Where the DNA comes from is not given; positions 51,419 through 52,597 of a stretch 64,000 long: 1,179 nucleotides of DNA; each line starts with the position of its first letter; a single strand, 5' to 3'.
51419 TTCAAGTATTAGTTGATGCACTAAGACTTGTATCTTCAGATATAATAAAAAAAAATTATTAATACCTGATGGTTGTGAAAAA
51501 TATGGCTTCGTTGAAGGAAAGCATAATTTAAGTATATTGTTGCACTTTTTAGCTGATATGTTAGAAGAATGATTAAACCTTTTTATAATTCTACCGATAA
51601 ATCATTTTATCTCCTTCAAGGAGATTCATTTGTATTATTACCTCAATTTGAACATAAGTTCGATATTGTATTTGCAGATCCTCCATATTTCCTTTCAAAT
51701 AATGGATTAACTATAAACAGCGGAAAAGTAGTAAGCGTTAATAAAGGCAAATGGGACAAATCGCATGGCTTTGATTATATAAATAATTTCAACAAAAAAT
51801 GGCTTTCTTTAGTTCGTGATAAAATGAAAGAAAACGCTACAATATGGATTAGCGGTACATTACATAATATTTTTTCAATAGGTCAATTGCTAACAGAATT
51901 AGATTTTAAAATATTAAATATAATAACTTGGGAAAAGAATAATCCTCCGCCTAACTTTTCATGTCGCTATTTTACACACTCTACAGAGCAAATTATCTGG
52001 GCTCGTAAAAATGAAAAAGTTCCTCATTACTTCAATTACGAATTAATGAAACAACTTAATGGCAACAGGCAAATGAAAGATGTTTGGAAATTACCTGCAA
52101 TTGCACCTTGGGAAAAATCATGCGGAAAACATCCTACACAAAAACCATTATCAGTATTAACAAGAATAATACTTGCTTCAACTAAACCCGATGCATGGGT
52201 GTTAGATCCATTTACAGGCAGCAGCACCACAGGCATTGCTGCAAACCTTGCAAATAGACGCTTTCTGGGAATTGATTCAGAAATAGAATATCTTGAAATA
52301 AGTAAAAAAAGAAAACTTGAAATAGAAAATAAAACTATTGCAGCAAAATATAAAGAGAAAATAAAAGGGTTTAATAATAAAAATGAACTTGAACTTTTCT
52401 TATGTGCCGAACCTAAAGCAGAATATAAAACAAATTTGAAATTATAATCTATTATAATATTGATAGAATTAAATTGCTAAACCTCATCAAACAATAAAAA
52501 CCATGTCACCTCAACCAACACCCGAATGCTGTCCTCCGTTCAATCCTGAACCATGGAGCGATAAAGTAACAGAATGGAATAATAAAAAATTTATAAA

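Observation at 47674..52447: DpnII-type GATC restriction-modification cassette split open by three uncharacterised genes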

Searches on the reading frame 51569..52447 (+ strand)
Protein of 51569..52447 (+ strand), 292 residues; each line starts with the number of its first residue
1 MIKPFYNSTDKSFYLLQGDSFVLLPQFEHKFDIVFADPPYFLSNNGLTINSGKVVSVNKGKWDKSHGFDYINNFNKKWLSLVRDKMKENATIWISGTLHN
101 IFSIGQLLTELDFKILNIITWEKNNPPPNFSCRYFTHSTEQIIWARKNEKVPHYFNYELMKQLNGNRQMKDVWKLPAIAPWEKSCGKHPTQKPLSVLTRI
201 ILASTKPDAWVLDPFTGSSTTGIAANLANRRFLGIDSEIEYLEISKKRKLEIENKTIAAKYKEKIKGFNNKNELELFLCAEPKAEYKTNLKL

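Call 3: search_protein_families(library=pfam, proteins=[window:51569-52447:+], max_evalue=0.1)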
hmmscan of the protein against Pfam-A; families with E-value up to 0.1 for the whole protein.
window:51569-52447:+ (292 aa): 5 families
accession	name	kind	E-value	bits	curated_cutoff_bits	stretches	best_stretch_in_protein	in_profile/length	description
PF01555.25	N6_N4_Mtase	-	8.7e-57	193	26.7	1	32-247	2-221/221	DNA methylase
PF03602.21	Cons_hypoth95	-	0.0021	18.2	24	0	23-43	103-126/182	Conserved hypothetical protein 95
PF01170.24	UPF0020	-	0.03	14.5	22.3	0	202-271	23-85/197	RMKL-like, methyltransferase domain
PF10237.15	N6-adenineMlase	-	0.041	14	23.2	1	25-47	83-104/166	Probable N6-adenine methyltransferase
PF07669.17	Eco57I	-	0.048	14.2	25.3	0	26-81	70-123/171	Eco57I restriction-modification methylase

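Call 4: search_protein_families(library=ncbifam, proteins=[window:51569-52447:+], max_evalue=0.1)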
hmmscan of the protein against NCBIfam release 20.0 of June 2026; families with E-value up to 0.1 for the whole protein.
window:51569-52447:+ (292 aa): 6 families
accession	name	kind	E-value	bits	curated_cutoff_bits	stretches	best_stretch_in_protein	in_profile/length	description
NF050803.1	DnaMtaseCcrMCaul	equivalog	2.3e-64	217.5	830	1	15-258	6-256/350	adenine-specific DNA-methyltransferase CcrM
NF008572.0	PRK11524.1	equivalog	7.6e-26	90.9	292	2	164-266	171-272/294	adenine-specific DNA-methyltransferase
NF010253.0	PRK13699.1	subfamily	1.4e-14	54.3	244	1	167-252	122-208/226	DNA methyltransferase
NF040721.1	Trm14_Arch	equivalog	0.0076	15.4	280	1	200-267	184-249/370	tRNA (guanine(6)-N2)-methyltransferase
NF008748.0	PRK11783.1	equivalog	0.064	11.4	466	0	10-43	591-623/704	bifunctional 23S rRNA (guanine(2069)-N(7))-methyltransferase RlmK/23S rRNA (guanine(2445)-N(2))-methyltransferase RlmL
TIGR00095.1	TIGR00095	equivalog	0.075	12.7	117.5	0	22-44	116-138/194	16S rRNA (guanine(966)-N(2))-methyltransferase RsmD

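Call 5: search_protein_families(library=padloc, proteins=[window:51569-52447:+], max_evalue=0.1)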
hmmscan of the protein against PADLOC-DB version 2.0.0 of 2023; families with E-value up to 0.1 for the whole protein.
window:51569-52447:+ (292 aa): 65 families (the best 25 are shown)
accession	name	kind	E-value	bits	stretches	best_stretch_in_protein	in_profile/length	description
PDLC03371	MTase_II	-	1.7e-93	310.9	1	9-255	7-258/260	Type II methyltransferase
PDLC03216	MTase_II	-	1.1e-67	226.6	1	14-256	13-262/364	Type II methyltransferase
PDLC03738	oMTase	-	7.1e-63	210.6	1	16-254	24-270/376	orphan methyltransferase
PDLC03299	MTase_II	-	9e-35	118.6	2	164-265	172-276/296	Type II methyltransferase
PDLC03302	MTase_II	-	6.6e-33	112.3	1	28-272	21-286/626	Type II methyltransferase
PDLC03279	MTase_II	-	2.1e-30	103.6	1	15-248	359-583/587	Type II methyltransferase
PDLC03320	MTase_II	-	7.5e-26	89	2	160-258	185-283/289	Type II methyltransferase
PDLC03339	MTase_II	-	1.6e-24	84.4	1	162-275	185-296/399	Type II methyltransferase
PDLC03387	MTase_II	-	5.7e-22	76.2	1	110-255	137-282/289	Type II methyltransferase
PDLC03354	MTase_II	-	4.6e-21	73.3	2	166-262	304-395/425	Type II methyltransferase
PDLC03265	MTase_II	-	8.2e-19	66.2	1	140-248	222-327/333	Type II methyltransferase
PDLC03379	MTase_II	-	5.5e-18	63.8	1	29-238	36-230/267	Type II methyltransferase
PDLC03353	MTase_II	-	5.6e-18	63.4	1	15-249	12-250/260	Type II methyltransferase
PDLC03228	MTase_II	-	1e-16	59.5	1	172-250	127-206/227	Type II methyltransferase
PDLC03300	MTase_II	-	2.3e-16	57.7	1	169-249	196-276/302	Type II methyltransferase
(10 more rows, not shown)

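Call 8: search_solved_structures(query=window:51569-52447:+, max_evalue=0.001)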
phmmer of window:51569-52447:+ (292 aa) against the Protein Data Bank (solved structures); distinct sequences matched with E-value up to 0.001: 12.
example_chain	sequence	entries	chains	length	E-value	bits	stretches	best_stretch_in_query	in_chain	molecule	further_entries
6pbd_A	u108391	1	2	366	6.3e-52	179.9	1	28-250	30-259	Modification methylase CcrMI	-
5hek_A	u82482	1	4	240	3.1e-30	108.7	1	17-248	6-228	Adenine specific DNA methyltransferase (DpnA)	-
5hfj_A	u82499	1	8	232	4.1e-30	108.3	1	17-248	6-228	Adenine specific DNA methyltransferase (DpnA)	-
9c3u_A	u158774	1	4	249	1.2e-17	67.4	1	31-248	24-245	Methyltransferase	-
8urk_A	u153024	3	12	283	1.7e-17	66.8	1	31-248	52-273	Methyltransferase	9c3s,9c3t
1g60_A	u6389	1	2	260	7.3e-17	64.8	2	170-243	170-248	Adenine-specific Methyltransferase MboIIA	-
8s9m_A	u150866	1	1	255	6.3e-10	42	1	107-248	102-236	DNA cytosine-N4 methyltransferase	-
8s9n_A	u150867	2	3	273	6.6e-10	41.9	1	107-248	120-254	DNA cytosine-N4 methyltransferase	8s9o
1nw8_A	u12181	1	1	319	1.9e-08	37.1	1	62-249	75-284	MODIFICATION METHYLASE RSRI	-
1eg2_A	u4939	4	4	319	2.2e-08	37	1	68-249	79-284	MODIFICATION METHYLASE RSRI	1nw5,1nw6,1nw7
1boo_A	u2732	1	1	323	1.1e-06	31.4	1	187-251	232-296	PROTEIN (N-4 CYTOSINE-SPECIFIC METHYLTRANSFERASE PVU II)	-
2zie_A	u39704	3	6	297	7.6e-05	25.3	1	182-248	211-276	Putative modification methylase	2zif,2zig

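Call 57: search_dna_similar(query=window:51569-52447:+, collection=plasmids, mode=protein, max_rows=25)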
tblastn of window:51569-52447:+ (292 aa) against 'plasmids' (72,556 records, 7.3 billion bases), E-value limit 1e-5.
The search stops at 5000 records and this limit was reached: more records match than are counted here, and every count below describes the 5000 best-scoring records only.
Records with a match: at least 5000; places in all: 5620; records where one place covers at least 80% of the query: 704.
Best place of each record, by identity: 60-80% 1; <60% 4999.
By first word of the organism name: Escherichia 2824; Klebsiella 723; Salmonella 424; Shigella 249; Enterobacter 237; Burkholderia 123; Serratia 45; Citrobacter 37; Aeromonas 32; Xanthomonas 30; and 87 more.
By predicted mobility (MOB-suite, as given by PLSDB): conjugative 3821; mobilizable 682; non-mobilizable 497.
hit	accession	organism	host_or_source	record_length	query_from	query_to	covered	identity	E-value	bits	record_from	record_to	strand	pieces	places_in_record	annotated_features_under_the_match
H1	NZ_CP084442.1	Staphylococcus lugdunensis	Homo sapiens,pure culture,abdominal ...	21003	9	268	89%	55.3%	4e-85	285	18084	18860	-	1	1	site-specific DNA-methyltransferase | type II restriction endonuclease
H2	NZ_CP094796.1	Staphylococcus aureus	Camel,Skin swab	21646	9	254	84%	58.1%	3e-85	285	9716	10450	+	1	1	site-specific DNA-methyltransferase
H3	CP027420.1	Staphylococcus cohnii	Homo sapiens,peripheral blood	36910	9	254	84%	58.1%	3e-85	285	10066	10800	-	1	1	site-specific DNA-methyltransferase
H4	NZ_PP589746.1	Lactococcus sp.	Bacterial culture,Dairy environment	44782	1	248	85%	55.6%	2e-86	288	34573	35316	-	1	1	site-specific DNA-methyltransferase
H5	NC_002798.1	Lactococcus lactis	-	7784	1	248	85%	55.6%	2e-86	288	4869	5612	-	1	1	site-specific DNA-methyltransferase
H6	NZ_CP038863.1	Campylobacter jejuni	mouse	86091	8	254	70%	62.0%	1e-41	273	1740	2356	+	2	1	none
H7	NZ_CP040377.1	Lactiplantibacillus plantarum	cell culture,Angelica gigas Nakai root ...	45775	15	258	84%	48.2%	1e-68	237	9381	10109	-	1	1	site-specific DNA-methyltransferase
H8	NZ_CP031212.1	Levilactobacillus brevis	-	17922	15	258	84%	48.2%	2e-68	237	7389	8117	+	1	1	site-specific DNA-methyltransferase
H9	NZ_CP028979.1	Lactiplantibacillus plantarum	liquid feed,pig feed from feed plant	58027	15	258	84%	48.2%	2e-68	237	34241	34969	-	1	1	site-specific DNA-methyltransferase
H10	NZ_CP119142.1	Neisseria gonorrhoeae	Homo sapiens,whole organism,synovial ...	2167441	31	248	75%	53.2%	1e-67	234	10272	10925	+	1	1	none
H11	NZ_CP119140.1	Neisseria gonorrhoeae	Homo sapiens,whole organism,blood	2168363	31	248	75%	53.2%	1e-67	234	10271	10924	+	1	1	none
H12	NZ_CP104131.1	Sinorhizobium sp. K101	Phaseolus vulgaris,cell ...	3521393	15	253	82%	40.5%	1e-51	188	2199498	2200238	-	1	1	none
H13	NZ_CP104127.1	Sinorhizobium sp. M103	Phaseolus vulgaris,cell ...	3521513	15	253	82%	40.5%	1e-51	188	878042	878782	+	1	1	none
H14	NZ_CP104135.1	Sinorhizobium sp. C101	Phaseolus vulgaris,cell ...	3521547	15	253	82%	40.5%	1e-51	188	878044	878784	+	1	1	none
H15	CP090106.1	Sinorhizobium meliloti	Medicago,Cell culture,Plant nodule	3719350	15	253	82%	40.5%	2e-51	187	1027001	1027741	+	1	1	site-specific DNA-methyltransferase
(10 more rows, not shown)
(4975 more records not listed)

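Call 58: get_annotated_region(hit=H5, flank=3000)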
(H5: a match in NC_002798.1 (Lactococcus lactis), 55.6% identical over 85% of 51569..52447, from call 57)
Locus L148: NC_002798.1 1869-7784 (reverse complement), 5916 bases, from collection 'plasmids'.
description: Lactococcus lactis plasmid pSRQ700, complete sequence
organism: Lactococcus lactis (NCBI taxid 1358)
taxonomy: Bacteria; Bacillota; Bacilli; Lactobacillales; Streptococcaceae; Lactococcus; Lactococcus lactis
host: -; source: -; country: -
typing (MOB-suite, as given by PLSDB): non-mobilizable; replicon Inc11
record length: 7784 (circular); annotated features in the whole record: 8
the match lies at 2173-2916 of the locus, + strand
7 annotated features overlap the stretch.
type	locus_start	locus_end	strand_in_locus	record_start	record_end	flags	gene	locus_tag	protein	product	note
CDS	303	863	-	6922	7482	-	-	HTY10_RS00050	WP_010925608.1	recombinase family protein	GO:0006310 - DNA recombination [Evidence IEA]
CDS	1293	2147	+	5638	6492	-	-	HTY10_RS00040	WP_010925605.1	DNA adenine methylase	-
CDS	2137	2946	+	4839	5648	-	-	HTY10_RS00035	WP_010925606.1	site-specific DNA-methyltransferase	-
CDS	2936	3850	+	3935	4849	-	-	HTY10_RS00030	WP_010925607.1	type II restriction endonuclease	-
CDS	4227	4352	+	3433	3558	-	-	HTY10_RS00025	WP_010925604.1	recombinase family protein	GO:0006310 - DNA recombination [Evidence IEA]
CDS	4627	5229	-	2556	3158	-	-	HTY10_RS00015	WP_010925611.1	replication protein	-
CDS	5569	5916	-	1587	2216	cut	-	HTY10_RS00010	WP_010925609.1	DUF536 domain-containing protein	-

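Call 59: get_annotated_region(hit=H1, flank=3000)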
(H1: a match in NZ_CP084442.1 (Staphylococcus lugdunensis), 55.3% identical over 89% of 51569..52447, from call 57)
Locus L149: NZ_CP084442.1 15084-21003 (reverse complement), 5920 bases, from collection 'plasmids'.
description: Staphylococcus lugdunensis strain RMLUG4 plasmid pRMLUG4_2, complete sequence
organism: Staphylococcus lugdunensis (NCBI taxid 28035)
taxonomy: Bacteria; Bacillota; Bacilli; Bacillales; Staphylococcaceae; Staphylococcus; Staphylococcus lugdunensis
host: -; source: Homo sapiens,pure culture,abdominal drainage; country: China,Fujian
typing (MOB-suite, as given by PLSDB): non-mobilizable; replicon rep_cluster_910
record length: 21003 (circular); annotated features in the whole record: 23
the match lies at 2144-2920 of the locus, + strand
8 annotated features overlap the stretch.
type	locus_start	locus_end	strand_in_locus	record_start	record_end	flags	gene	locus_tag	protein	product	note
CDS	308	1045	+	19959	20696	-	-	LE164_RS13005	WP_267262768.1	DUF536 domain-containing protein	-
CDS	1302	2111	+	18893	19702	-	-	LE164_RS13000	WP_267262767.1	Dam family site-specific DNA-(adenine-N6)-methyltransferase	GO:0006306 - DNA methylation [Evidence IEA]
CDS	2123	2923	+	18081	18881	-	-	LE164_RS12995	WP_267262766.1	site-specific DNA-methyltransferase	GO:0009307 - DNA restriction-modification system [Evidence IEA]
CDS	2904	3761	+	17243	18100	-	-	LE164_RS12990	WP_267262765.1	type II restriction endonuclease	-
CDS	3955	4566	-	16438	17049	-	-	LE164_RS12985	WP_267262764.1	recombinase family protein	GO:0006310 - DNA recombination [Evidence IEA]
CDS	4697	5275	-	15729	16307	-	-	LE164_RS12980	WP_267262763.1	recombinase family protein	GO:0006310 - DNA recombination [Evidence IEA]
predicted_resistance_gene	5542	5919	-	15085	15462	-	blaI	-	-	penicillinase repressor BlaI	predicted by amrfinderplus; class BETA-LACTAM; identity 99.21%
predicted_resistance_gene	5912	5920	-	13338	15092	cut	blaR1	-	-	beta-lactam sensor/signal transducer BlaR1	predicted by amrfinderplus; class BETA-LACTAM; identity 100.0%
